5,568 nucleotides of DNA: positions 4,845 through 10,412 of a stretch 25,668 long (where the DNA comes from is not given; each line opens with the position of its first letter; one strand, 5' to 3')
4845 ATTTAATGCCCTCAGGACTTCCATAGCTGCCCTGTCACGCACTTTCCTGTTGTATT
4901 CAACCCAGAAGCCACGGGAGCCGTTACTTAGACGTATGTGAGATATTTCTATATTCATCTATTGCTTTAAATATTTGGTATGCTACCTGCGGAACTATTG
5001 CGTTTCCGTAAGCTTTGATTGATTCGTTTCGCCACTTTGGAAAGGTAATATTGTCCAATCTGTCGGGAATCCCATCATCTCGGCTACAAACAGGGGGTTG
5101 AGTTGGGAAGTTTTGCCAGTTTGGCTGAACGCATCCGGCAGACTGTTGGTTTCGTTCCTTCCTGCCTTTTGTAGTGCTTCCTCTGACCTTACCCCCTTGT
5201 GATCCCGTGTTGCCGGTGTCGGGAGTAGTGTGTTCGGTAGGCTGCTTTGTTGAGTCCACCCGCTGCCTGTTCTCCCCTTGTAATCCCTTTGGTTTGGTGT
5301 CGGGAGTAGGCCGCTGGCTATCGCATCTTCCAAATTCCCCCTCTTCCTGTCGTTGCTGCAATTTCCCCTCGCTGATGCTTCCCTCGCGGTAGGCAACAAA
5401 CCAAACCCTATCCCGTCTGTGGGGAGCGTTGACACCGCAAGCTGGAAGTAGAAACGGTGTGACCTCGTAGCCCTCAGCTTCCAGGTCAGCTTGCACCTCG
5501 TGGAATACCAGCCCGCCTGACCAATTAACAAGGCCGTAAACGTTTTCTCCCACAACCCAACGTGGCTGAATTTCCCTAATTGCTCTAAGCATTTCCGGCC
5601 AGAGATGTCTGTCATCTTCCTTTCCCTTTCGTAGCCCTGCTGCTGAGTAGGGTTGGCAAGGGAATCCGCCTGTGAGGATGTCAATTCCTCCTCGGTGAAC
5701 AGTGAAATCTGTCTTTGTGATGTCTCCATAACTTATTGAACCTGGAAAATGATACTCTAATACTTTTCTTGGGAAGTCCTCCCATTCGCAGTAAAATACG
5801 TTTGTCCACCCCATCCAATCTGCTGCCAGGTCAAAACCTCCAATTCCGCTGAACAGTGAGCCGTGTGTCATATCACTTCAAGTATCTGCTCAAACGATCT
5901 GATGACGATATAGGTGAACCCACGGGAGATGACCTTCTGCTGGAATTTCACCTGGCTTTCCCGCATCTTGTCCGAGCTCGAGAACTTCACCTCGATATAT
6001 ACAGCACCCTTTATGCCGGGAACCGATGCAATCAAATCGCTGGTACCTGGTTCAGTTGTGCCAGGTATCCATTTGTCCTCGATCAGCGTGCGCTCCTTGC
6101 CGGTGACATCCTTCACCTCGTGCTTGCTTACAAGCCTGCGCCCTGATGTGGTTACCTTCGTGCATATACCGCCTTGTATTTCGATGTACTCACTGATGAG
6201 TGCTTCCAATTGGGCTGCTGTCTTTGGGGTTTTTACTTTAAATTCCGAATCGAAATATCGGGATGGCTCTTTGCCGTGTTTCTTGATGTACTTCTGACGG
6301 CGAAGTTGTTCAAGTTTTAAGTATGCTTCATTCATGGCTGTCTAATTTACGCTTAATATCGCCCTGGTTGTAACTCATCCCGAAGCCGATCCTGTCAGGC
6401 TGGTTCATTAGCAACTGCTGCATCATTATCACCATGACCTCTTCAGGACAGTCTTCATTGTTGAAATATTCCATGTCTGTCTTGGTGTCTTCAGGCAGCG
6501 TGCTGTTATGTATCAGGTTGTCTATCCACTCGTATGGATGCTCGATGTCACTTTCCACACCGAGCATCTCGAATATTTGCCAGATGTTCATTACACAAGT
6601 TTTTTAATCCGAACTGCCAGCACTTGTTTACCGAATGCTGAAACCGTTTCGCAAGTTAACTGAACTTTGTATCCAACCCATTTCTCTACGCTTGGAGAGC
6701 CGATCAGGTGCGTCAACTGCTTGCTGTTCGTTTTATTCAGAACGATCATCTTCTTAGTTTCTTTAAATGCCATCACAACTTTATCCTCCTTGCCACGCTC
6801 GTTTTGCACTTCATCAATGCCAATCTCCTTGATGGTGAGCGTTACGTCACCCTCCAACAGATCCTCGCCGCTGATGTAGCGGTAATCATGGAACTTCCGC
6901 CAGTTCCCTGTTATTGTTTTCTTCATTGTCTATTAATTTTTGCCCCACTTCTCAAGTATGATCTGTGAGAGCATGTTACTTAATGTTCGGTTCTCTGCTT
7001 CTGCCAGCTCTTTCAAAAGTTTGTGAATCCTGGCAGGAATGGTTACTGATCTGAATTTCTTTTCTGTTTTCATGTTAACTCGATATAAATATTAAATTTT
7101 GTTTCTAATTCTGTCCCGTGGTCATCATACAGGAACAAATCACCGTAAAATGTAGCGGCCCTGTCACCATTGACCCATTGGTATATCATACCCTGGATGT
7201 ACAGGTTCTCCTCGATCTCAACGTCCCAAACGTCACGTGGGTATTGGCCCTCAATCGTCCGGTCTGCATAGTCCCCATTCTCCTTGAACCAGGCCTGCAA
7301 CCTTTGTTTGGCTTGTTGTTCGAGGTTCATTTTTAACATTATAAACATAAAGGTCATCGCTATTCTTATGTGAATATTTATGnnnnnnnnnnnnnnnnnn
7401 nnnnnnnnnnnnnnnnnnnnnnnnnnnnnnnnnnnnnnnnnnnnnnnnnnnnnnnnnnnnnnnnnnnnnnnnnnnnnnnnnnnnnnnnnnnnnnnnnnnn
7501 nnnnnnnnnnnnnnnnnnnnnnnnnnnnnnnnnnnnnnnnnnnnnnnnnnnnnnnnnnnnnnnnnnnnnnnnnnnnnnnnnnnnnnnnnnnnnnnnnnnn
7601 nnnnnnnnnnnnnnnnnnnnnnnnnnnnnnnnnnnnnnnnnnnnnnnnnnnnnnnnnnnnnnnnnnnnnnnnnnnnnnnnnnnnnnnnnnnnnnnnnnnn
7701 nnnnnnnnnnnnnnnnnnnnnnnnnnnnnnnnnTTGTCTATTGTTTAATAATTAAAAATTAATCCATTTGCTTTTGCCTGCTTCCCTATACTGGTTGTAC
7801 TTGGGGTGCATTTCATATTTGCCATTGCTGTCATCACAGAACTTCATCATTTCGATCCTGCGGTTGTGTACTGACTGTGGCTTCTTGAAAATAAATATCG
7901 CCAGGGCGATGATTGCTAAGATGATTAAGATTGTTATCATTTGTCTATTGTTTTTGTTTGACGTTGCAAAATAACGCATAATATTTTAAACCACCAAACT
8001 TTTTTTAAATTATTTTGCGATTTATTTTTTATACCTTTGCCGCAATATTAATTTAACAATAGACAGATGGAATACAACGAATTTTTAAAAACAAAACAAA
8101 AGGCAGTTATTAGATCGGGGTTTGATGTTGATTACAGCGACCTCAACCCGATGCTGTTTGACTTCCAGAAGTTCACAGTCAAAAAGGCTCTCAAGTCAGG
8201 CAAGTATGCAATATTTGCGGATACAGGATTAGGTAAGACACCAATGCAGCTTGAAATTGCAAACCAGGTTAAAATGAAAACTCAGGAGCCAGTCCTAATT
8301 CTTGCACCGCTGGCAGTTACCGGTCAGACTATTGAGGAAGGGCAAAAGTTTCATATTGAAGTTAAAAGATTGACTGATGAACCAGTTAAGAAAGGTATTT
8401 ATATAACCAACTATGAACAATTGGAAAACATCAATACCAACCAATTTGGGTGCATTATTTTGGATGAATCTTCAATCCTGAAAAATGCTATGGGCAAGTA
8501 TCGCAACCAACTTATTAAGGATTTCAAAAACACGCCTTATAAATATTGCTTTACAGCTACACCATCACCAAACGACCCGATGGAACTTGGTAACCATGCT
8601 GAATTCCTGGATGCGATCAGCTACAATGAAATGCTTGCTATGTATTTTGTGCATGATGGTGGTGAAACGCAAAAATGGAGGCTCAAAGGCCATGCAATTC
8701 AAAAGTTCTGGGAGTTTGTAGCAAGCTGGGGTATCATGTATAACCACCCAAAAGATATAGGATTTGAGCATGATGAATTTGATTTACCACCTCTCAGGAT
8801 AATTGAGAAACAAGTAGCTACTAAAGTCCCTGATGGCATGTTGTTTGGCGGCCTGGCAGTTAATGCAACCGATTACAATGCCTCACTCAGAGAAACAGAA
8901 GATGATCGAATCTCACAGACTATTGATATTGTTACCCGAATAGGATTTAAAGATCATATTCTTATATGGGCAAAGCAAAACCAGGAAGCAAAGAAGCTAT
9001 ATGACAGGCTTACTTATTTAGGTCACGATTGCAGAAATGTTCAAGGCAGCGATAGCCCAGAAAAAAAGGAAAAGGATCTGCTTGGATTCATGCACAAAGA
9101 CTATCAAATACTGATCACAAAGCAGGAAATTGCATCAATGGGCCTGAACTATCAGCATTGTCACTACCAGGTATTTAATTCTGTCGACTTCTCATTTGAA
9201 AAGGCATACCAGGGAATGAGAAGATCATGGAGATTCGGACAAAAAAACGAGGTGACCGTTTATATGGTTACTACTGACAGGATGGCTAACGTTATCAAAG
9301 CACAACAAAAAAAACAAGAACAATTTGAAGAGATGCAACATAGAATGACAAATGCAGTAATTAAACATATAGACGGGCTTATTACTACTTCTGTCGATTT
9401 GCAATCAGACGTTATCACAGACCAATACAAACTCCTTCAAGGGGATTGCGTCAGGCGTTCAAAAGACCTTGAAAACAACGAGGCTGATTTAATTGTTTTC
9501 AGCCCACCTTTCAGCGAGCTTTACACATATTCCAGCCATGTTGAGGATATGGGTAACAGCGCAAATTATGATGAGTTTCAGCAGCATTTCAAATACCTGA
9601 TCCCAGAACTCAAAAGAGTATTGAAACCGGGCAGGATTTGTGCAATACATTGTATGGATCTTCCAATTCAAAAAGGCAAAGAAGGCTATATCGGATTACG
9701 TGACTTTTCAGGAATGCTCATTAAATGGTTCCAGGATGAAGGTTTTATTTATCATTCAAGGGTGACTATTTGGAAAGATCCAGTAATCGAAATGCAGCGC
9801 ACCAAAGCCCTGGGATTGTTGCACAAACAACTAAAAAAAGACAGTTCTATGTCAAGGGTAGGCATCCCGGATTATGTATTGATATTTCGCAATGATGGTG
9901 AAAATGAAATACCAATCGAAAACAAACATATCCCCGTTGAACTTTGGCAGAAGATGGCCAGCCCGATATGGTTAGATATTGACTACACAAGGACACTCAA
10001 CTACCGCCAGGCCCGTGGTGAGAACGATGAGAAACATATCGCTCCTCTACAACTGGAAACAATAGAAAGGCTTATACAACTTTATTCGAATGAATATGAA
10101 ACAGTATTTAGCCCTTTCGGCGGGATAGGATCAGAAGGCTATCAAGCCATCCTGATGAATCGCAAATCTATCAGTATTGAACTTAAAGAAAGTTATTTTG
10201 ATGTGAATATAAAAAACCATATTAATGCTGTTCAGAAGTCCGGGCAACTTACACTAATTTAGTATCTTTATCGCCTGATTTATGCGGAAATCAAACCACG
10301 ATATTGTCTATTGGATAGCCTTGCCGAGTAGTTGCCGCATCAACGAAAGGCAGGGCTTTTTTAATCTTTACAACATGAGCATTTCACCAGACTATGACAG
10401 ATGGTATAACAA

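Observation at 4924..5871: Cytosine-5 methyltransferase gene carries a second, protein-like +1 reading frame over three quarters of its length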

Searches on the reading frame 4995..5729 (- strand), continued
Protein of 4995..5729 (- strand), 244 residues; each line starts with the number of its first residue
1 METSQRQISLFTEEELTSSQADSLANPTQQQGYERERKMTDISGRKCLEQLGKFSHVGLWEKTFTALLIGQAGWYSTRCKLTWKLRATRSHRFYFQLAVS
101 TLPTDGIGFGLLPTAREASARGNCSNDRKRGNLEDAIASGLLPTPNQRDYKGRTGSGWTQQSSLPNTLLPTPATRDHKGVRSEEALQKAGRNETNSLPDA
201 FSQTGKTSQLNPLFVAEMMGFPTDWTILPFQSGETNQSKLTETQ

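Call 59: predict_structure(alignment_id=A2)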
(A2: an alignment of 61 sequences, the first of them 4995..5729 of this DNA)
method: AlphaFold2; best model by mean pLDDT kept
length: 244 residues; sequences in the alignment: 61
mean_pLDDT: 55.8   pTM: 0.23
mean pLDDT of the five models: 55.8, 55.5, 53.9, 53.4, 48.4
residues with pLDDT >= 90: 0; 70-90: 22; 50-70: 154; < 50: 68
segments of 3 or more residues with pLDDT < 50: 1-5, 10-30, 107-122, 229-232
pLDDT, mean of each block of 10 residues (from residue 1): 47 43 42 55 57 62 61 50 75 73 51 44 51 63 53 51 55 53 69 59 54 66 56 52 57
secondary structure, 60 per line:
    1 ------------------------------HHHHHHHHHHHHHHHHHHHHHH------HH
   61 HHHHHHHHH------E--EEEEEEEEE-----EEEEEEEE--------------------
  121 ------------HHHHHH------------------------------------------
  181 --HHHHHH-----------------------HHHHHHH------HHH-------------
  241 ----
elements in order: H31-52 H59-69 E79-87 E93-100 H133-138 H183-188 H212-218

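Call 65: search_solved_structures(query=A2, max_evalue=10, show_alignments=3)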
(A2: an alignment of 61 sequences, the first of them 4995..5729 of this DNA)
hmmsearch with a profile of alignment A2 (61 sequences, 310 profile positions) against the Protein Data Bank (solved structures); distinct sequences matched with E-value up to 10: 0.

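Call 79: search_protein_families(library=phrogs, proteins=[L003:1501-2202:+], max_evalue=0.001)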
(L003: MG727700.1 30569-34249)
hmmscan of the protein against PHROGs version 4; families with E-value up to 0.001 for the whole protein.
L003:1501-2202:+ (234 aa): 3 families
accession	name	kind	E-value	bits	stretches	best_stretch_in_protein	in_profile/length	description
phrog_1008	-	other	1.6e-74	252.2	1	1-231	29-283/329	DNA methyltransferase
phrog_26627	-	unknown function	3.6e-07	31.3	1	208-229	32-53/71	-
phrog_27243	-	unknown function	5.1e-05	24.1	0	196-228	165-197/248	-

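Call 80: search_protein_representatives(alignment_id=A2)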
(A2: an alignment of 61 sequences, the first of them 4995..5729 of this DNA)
Query: 61 sequences, 310 profile positions. Proteins with E-value up to 0.001 (for the whole library): 16082; up to 1e-10: 6287; up to 1e-30: 1758. The best 150 are listed.
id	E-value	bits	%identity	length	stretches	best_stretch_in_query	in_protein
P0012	1.1e-122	425.7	-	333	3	25-258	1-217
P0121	6.9e-122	423.2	-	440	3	25-245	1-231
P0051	2.4e-120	418.1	-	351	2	25-199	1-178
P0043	5.9e-120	416.8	-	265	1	25-297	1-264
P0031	5.8e-114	397.1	-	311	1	30-308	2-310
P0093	9.4e-112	389.9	-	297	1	2-305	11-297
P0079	6.4e-109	380.6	-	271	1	25-304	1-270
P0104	3.0e-108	378.4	-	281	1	9-305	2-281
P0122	7.0e-108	377.2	-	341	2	26-189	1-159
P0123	2.2e-107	375.5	-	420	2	26-243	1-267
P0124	6.2e-107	374.0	-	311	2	27-243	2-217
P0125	1.5e-106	372.8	-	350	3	30-251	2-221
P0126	2.4e-106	372.1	-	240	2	25-142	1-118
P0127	3.4e-106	371.6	-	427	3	2-197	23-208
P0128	2.0e-105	369.1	-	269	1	25-305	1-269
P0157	7.9e-95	334.3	-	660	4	30-246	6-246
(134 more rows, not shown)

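Call 84: find_encoding_contigs(protein=P0157, flank=2500, max_places=3)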
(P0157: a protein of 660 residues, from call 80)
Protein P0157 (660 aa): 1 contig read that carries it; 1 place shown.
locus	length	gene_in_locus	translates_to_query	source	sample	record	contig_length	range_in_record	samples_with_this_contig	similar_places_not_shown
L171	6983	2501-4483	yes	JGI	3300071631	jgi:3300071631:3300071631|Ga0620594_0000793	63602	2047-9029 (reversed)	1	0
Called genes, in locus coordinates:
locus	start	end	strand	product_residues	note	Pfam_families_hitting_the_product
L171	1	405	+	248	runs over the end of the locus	-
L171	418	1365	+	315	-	-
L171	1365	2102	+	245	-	PF12706:Lactamase_B_2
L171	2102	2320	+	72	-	-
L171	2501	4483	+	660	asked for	-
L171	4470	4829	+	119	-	-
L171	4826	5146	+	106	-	-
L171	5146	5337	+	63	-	-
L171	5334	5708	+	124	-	PF05766:NinG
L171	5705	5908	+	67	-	-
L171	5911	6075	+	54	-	-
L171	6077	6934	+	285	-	-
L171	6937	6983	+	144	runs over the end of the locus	-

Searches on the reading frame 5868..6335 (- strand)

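Call 68: search_protein_families(library=phrogs, proteins=[window:5868-6335:-], max_evalue=0.001)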
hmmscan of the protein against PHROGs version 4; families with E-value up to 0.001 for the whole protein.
window:5868-6335:- (155 aa): 3 families
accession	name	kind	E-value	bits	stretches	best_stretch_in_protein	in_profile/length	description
phrog_824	-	unknown function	5.2e-08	34.1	1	96-155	112-171/265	-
phrog_93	-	DNA, RNA and nucleotide metabolism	6.5e-08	32.7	1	40-155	354-438/613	endonuclease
phrog_5702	-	DNA, RNA and nucleotide metabolism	7.1e-06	26.9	1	97-155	6-63/70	Holliday junction resolvase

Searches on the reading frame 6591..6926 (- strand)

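Call 68: search_protein_families(library=phrogs, proteins=[window:6591-6926:-], max_evalue=0.001)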
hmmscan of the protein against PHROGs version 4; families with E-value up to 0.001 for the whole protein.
window:6591-6926:- (111 aa): 1 family
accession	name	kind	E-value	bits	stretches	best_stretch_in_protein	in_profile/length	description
phrog_21613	-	unknown function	7.9e-20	72.3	1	8-108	7-110/166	-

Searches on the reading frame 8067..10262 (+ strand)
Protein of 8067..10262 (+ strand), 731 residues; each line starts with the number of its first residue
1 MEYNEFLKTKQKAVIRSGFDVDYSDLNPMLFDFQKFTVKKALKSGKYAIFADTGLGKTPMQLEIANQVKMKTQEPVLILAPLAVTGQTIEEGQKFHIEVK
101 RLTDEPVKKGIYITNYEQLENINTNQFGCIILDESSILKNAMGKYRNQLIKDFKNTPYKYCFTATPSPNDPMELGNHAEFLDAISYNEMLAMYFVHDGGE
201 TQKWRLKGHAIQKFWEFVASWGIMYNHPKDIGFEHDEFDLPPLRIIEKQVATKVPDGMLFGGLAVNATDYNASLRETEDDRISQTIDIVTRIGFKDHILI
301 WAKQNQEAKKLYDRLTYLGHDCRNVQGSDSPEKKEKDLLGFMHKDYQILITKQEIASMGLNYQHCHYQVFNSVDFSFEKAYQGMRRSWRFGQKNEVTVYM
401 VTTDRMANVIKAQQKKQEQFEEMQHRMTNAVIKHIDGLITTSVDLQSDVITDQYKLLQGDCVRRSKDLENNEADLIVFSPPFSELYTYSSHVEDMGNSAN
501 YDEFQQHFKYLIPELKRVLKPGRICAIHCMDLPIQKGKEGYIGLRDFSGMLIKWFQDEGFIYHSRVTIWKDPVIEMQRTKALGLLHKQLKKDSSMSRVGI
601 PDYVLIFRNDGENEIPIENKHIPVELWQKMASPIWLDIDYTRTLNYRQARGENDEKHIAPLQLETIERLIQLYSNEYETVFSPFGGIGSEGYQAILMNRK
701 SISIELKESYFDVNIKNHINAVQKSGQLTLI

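Call 68: search_protein_families(library=phrogs, proteins=[window:8067-10262:+], max_evalue=0.001)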
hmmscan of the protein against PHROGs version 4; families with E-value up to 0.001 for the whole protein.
window:8067-10262:+ (731 aa): 11 families
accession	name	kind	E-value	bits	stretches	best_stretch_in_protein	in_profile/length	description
phrog_16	-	DNA, RNA and nucleotide metabolism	3.2e-74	251.7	1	10-730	257-921/986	DNA helicase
phrog_62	-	DNA, RNA and nucleotide metabolism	2.5e-55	188.7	1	24-427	691-1136/1881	DNA helicase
phrog_67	-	other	4.3e-33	116.3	1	355-713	68-338/743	DNA methyltransferase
phrog_498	-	other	4.4e-22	79.3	2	619-727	317-428/633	DNA methyltransferase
phrog_12517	-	unknown function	1.7e-09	38.3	1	450-611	156-303/316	-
phrog_18293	-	other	6.5e-07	30.3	1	654-720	41-108/119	methyltransferase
phrog_6025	-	other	1.7e-06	28.8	1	449-579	7-118/192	DNA methyltransferase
phrog_3008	-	other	1.3e-05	25.6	1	656-721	149-214/244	DNA methyltransferase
phrog_11354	-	unknown function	5.3e-05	23.9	1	340-431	18-112/116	-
phrog_23148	-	unknown function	5.8e-05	24.2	1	650-714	79-142/165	-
phrog_31240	-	unknown function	0.00012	23.3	1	1-54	2-54/89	-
